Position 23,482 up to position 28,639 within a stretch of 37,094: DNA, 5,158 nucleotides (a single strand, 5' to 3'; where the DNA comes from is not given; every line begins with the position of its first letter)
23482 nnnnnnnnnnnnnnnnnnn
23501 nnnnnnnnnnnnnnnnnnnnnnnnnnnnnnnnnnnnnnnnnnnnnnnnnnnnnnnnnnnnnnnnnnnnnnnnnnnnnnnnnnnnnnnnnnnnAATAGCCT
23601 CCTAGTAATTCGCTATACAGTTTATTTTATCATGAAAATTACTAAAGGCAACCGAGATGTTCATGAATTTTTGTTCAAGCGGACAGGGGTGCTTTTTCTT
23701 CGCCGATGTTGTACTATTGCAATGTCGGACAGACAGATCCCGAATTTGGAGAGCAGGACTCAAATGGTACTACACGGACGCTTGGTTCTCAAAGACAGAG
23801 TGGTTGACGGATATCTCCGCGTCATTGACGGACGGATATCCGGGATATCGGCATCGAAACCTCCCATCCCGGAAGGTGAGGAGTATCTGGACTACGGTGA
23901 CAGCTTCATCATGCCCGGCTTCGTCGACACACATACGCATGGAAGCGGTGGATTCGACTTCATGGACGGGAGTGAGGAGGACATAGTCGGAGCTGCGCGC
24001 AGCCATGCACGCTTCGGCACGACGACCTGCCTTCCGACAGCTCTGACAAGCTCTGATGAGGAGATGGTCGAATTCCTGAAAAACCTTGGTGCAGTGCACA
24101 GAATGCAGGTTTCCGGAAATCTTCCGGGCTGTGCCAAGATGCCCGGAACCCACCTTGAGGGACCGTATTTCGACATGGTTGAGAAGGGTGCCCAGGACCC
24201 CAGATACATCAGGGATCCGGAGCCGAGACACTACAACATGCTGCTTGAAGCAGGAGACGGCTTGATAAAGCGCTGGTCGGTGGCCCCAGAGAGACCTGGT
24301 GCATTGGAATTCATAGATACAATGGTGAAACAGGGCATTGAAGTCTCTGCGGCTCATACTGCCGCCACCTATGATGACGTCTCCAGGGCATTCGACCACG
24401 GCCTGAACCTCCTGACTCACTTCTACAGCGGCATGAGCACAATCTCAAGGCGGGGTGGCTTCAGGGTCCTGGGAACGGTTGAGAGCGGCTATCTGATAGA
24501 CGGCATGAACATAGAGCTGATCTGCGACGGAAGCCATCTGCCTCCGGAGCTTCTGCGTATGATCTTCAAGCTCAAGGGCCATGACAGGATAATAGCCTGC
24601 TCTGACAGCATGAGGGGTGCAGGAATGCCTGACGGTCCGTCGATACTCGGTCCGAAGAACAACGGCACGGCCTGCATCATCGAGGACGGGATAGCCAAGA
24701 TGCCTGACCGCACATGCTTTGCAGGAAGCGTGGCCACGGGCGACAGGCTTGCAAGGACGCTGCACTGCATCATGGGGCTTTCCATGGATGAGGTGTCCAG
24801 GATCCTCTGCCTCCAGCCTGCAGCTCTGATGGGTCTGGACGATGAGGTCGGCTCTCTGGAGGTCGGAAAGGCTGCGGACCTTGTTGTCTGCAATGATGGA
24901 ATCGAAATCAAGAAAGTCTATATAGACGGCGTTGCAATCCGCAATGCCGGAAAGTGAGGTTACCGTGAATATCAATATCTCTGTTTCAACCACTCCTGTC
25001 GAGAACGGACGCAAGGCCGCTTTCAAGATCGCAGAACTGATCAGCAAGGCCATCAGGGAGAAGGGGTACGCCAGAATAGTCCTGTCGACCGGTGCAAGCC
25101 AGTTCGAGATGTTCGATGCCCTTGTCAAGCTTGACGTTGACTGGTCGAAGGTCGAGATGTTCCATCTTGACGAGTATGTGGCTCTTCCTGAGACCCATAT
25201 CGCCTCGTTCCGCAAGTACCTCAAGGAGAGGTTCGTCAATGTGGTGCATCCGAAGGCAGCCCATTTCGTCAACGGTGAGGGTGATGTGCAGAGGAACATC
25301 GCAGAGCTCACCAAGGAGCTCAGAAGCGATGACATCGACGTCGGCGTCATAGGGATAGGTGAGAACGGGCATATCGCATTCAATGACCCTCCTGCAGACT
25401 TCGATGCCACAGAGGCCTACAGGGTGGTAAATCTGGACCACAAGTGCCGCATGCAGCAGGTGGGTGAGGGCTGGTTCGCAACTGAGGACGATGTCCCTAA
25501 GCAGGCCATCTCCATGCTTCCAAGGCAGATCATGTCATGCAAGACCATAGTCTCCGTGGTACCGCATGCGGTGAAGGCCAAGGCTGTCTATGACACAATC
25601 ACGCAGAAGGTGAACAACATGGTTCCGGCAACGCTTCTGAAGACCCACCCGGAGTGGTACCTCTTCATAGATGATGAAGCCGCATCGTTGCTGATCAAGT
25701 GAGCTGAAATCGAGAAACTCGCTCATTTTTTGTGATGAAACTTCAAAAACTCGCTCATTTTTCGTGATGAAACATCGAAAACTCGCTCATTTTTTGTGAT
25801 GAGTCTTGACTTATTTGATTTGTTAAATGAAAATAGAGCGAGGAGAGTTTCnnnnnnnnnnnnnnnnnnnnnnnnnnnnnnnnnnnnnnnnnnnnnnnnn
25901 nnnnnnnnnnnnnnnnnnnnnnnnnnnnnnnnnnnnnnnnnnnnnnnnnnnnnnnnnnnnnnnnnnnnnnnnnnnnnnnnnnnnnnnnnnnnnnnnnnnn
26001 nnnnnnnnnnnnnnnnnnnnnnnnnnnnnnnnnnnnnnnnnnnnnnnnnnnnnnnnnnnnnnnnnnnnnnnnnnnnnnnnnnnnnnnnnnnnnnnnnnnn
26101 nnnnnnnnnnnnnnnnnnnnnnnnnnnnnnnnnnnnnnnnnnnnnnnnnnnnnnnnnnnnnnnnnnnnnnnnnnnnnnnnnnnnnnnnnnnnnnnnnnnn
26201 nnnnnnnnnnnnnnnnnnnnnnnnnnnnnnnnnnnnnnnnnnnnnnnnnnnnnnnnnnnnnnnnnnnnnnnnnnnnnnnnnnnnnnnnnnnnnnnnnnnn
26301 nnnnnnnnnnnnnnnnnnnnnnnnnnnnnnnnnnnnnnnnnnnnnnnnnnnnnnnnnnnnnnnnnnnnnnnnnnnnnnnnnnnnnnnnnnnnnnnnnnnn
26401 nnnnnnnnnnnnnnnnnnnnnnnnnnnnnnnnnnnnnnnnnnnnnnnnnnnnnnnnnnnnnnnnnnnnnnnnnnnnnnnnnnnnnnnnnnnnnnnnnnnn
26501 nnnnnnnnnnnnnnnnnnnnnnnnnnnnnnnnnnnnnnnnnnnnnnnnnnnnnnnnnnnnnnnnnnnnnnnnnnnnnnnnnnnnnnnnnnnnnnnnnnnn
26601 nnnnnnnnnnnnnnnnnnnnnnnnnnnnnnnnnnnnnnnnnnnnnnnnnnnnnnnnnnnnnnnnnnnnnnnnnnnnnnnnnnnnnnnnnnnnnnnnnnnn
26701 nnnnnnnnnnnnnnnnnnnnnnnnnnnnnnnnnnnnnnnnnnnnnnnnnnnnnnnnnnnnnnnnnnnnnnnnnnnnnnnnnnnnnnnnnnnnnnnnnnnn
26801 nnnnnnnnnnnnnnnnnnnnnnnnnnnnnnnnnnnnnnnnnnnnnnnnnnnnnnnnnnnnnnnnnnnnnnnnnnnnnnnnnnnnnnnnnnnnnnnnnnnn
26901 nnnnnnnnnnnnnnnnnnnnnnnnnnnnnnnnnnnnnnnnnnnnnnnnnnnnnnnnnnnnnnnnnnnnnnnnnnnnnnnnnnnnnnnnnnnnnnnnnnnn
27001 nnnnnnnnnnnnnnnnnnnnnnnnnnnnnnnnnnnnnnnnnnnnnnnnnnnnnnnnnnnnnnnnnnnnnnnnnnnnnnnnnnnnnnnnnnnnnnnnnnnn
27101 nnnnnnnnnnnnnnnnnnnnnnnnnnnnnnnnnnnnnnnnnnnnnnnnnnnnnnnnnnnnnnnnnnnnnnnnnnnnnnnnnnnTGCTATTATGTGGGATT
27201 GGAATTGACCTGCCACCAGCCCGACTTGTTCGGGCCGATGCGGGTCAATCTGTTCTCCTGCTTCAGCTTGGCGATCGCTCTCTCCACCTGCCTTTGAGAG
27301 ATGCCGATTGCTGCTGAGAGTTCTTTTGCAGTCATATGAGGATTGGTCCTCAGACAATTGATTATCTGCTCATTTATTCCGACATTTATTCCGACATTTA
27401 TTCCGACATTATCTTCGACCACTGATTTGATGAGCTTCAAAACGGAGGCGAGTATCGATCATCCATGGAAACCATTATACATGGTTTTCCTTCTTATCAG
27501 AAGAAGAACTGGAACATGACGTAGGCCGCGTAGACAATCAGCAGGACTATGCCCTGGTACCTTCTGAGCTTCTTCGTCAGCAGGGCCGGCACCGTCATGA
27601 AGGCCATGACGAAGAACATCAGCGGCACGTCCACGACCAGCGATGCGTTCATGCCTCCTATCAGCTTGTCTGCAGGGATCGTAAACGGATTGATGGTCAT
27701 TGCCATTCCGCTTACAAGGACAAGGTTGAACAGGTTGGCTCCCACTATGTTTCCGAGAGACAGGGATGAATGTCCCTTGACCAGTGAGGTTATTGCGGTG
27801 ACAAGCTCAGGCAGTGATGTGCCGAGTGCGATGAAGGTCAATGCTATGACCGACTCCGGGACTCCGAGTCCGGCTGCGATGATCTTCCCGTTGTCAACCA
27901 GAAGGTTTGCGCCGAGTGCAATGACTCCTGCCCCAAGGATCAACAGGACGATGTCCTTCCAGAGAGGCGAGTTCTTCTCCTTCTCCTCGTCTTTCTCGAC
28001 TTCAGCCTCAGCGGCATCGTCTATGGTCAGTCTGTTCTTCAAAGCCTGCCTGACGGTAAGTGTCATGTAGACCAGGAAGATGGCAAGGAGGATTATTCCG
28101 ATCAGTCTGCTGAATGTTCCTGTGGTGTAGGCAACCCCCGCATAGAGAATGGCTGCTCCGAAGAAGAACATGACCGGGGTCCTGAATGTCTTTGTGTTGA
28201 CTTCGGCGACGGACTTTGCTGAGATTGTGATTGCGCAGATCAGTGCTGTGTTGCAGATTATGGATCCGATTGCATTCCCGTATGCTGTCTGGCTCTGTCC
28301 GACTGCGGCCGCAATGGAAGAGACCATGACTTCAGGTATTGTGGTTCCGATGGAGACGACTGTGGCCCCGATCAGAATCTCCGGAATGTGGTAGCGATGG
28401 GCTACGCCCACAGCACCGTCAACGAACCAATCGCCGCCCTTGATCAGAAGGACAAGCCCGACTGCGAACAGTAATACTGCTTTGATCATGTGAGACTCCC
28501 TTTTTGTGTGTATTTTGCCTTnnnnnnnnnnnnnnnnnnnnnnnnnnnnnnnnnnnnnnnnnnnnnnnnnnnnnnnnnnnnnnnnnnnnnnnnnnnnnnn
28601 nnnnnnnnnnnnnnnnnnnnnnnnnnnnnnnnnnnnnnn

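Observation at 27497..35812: Orphan glycyl-radical-enzyme operon wired to sugar isomerase/oxidoreductase genes: candidate undescribed anaerobic carbohydrate pathway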

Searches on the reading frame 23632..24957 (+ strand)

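Call 9: search_protein_families(library=pfam, proteins=[window:23632-24957:+])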
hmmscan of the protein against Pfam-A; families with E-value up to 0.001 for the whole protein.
window:23632-24957:+ (441 aa): 2 families
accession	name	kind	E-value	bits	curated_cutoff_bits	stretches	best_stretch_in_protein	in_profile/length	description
PF01979.26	Amidohydro_1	-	7e-22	78.6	25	1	92-434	1-343/345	Amidohydrolase family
PF07969.17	Amidohydro_3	-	1.1e-08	35.5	29.7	1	383-422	407-446/472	Amidohydrolase family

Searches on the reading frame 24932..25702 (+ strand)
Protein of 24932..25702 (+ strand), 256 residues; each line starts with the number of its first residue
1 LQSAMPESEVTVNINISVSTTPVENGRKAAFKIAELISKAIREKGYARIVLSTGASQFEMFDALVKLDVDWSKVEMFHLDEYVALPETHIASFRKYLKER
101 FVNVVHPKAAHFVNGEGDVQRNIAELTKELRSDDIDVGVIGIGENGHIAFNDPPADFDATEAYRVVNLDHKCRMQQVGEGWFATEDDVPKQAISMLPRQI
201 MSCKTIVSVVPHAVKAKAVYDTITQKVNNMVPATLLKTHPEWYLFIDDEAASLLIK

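Call 9: search_protein_families(library=pfam, proteins=[window:24932-25702:+])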
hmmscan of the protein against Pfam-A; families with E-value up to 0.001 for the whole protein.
window:24932-25702:+ (256 aa): 1 family
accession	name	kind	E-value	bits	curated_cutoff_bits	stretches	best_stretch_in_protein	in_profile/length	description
PF01182.26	Glucosamine_iso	-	3.1e-18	66.9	27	1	27-238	8-219/225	Glucosamine-6-phosphate isomerases/6-phosphogluconolactonase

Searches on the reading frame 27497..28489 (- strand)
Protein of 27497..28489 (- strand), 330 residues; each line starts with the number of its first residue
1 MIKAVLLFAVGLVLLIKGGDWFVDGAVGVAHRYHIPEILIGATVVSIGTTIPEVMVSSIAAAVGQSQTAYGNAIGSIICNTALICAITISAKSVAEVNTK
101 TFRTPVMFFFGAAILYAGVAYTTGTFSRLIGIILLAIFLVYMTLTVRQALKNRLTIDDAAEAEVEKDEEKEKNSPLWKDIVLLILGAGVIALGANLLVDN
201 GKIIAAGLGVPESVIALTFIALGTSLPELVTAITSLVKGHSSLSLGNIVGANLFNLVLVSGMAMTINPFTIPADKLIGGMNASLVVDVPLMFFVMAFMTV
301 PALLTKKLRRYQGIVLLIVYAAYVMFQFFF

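Call 3: search_protein_families(library=pfam, proteins=[window:27497-28489:-])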
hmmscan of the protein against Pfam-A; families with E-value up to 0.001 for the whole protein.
window:27497-28489:- (330 aa): 1 family
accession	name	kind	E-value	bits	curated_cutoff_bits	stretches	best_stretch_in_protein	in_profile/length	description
PF01699.29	Na_Ca_ex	-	7.5e-56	188.7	24.9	2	180-329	3-151/151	Sodium/calcium exchanger protein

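Call 4: search_protein_families(library=ncbifam, proteins=[window:27497-28489:-])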
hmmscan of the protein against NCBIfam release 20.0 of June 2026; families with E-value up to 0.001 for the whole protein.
window:27497-28489:- (330 aa): 5 families
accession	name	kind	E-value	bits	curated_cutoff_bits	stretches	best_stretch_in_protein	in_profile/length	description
TIGR00367.1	TIGR00367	hypoth_equivalog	1.5e-60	204.9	179.65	1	3-323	3-312/312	calcium/sodium antiporter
NF008005.0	PRK10734.1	equivalog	5.5e-48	163.8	432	1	1-329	1-318/325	calcium/sodium antiporter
TIGR00846.1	caca2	superfamily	7.1e-10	38.2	317.45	1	126-327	176-371/372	calcium/proton exchanger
TIGR00845.1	caca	equivalog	1.8e-07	29.4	679.85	1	189-307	758-877/921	sodium/calcium exchanger 1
TIGR00927.1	2A1904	subfamily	2.6e-07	28.7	710.1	1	202-325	484-600/1209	K+-dependent Na+/Ca+ exchanger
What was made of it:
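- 27497..28489 (-): CaCA calcium/sodium antiporter. It is co-directional with a 32-nt gap and no terminator found upstream, but it is probably not part of the pathway. TIGR00367 scores 205 bits against a cutoff of 180 (call 4).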
